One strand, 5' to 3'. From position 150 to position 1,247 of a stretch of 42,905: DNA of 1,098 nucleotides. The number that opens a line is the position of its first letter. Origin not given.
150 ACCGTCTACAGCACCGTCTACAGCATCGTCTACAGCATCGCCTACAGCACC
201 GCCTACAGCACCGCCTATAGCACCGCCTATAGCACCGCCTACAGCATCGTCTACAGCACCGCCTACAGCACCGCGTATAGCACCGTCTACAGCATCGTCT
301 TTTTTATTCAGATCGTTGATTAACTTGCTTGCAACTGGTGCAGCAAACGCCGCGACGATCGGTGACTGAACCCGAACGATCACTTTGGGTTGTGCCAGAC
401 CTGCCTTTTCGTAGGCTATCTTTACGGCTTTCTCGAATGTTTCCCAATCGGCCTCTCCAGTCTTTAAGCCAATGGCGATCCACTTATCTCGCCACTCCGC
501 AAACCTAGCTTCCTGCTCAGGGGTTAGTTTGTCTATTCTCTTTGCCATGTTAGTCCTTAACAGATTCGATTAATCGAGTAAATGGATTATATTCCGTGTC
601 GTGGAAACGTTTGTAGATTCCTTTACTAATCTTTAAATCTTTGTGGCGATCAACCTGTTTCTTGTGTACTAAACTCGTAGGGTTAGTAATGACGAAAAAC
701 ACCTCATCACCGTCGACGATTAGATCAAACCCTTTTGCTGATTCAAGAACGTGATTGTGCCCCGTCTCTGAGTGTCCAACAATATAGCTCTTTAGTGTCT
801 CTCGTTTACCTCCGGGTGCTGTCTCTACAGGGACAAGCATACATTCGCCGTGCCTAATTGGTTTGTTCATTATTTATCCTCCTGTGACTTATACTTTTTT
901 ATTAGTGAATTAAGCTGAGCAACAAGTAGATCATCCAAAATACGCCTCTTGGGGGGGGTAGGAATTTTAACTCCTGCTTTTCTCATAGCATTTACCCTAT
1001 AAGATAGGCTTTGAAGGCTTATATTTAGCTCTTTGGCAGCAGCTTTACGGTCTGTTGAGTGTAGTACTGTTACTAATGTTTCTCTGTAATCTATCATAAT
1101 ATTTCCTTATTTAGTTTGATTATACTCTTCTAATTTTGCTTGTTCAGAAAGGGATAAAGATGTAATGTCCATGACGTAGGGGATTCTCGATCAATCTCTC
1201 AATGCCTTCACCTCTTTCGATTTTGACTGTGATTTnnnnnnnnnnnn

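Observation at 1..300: About 55 in-frame copies of a 12-nt unit whose only variable sites are four non-synonymous positions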

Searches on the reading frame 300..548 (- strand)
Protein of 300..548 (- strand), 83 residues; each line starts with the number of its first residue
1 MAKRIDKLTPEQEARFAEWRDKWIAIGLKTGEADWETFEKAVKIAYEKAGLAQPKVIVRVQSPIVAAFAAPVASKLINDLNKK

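Call 36: search_protein_families(library=ncbifam, proteins=[window:300-548:-], max_evalue=0.1)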
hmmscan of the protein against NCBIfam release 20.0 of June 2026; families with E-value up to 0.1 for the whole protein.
window:300-548:- (83 aa): 1 family
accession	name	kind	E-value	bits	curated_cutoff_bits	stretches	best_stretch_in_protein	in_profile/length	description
NF009882.0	PRK13341.1-3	equivalog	0.07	11.2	1197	1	23-68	282-326/734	AAA family ATPase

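Call 37: search_protein_families(library=padloc, proteins=[window:300-548:-], max_evalue=0.1)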
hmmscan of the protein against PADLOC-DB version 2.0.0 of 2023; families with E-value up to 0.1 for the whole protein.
window:300-548:- (83 aa): 0 families

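Call 70: search_protein_families(library=pfam, proteins=[window:300-548:-], max_evalue=0.01)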
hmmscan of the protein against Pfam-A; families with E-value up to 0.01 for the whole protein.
window:300-548:- (83 aa): 0 families

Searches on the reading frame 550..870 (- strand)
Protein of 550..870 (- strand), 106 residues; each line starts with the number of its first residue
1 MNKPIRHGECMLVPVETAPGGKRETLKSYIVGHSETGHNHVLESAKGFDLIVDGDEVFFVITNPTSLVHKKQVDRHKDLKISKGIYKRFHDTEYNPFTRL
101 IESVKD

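Call 25: search_protein_families(library=phrogs, proteins=[window:550-870:-], max_evalue=0.001)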
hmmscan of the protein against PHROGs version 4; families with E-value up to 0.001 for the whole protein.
window:550-870:- (106 aa): 0 families

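Call 53: find_encoding_contigs(protein=window:550-870:-, flank=4000, max_places=10)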
Protein window:550-870:- (106 aa): no gene with exactly this product is on record in the collection.

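Call 70: search_protein_families(library=pfam, proteins=[window:550-870:-], max_evalue=0.01)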
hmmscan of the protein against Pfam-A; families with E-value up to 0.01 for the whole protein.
window:550-870:- (106 aa): 0 families

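Call 97: find_homologous_proteins(query=window:553-870:-)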
Query window:553-870:- (106 aa): 35 proteins with E <= 0.001 among 35 candidates.
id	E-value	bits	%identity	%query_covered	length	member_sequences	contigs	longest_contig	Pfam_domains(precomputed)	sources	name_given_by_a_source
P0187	2.8e-57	209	100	91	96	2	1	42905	-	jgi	jgi:hypothetical protein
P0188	2.6e-36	142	64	96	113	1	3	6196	-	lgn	-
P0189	1.6e-34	136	60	99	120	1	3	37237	-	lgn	-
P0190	2.2e-34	136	61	100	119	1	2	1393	-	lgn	-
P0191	7.5e-34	134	59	98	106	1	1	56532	-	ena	-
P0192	2.2e-33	132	59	96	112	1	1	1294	-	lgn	-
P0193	8.3e-33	130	59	99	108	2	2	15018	-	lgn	-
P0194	1.1e-32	130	60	100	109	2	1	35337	-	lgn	-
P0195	1.9e-32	129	58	97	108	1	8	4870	-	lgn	-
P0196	6.1e-32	128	59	100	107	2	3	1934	-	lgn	-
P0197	7.3e-32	127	58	97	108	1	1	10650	-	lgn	-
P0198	1.0e-31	127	59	97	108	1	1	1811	-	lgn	-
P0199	1.2e-31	127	59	100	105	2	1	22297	-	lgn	-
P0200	1.7e-31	126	60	95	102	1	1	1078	-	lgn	-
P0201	1.8e-31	126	59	98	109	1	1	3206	-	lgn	-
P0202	3.3e-31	125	58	100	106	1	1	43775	-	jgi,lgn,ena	-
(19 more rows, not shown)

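Call 98: find_encoding_contigs(protein=P0187, flank=2000, max_places=5)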
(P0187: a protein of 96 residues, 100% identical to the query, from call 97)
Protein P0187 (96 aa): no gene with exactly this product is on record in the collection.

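Call 99: find_encoding_contigs(protein=P0202, flank=3500, max_places=4)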
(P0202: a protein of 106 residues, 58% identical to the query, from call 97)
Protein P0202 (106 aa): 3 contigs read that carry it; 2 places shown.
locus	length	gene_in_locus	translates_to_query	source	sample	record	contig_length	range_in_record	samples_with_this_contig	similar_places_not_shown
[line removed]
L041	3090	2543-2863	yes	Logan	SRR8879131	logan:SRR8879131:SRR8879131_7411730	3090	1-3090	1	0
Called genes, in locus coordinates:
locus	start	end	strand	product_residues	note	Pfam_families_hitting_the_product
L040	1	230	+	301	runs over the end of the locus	PF03796:DnaB_C, PF06745:ATPase, PF13481:AAA_25, PF13401:AAA_22 (weak), PF03796:DnaB_C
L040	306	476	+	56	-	-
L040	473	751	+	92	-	-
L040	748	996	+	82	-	-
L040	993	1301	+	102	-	-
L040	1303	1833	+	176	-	-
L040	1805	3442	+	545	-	-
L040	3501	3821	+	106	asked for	-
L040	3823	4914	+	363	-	-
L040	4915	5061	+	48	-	-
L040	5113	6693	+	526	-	PF06074:Portal_Mu, PF21919:P23-45_portal_barrel (weak)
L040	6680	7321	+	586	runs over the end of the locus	PF04233:Phage_Mu_F (faint), PF14890:Intein_splicing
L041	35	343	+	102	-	-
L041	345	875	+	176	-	-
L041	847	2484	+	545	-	-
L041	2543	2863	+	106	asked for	-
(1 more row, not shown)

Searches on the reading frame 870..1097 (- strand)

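Call 25: search_protein_families(library=phrogs, proteins=[window:870-1097:-], max_evalue=0.001)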
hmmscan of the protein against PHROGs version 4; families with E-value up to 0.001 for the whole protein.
window:870-1097:- (75 aa): 0 families

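Call 70: search_protein_families(library=pfam, proteins=[window:870-1097:-], max_evalue=0.01)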
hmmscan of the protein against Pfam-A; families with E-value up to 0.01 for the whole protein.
window:870-1097:- (75 aa): 5 families
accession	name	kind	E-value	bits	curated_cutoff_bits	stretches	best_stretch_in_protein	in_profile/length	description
PF13556.12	HTH_30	-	0.0012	19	27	1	5-38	2-36/59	PucR C-terminal helix-turn-helix domain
PF02954.25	HTH_8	-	0.0016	18.5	22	1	8-35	10-39/42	Bacterial regulatory protein, Fis family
PF13412.12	HTH_24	-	0.0018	18.3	21.9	1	21-43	24-46/48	Winged helix-turn-helix DNA-binding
PF12840.13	HTH_20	-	0.0029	18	27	1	19-42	23-46/51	Helix-turn-helix domain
PF00126.33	HTH_1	-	0.0058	17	26.6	1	6-40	5-39/60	Bacterial regulatory helix-turn-helix protein, lysR family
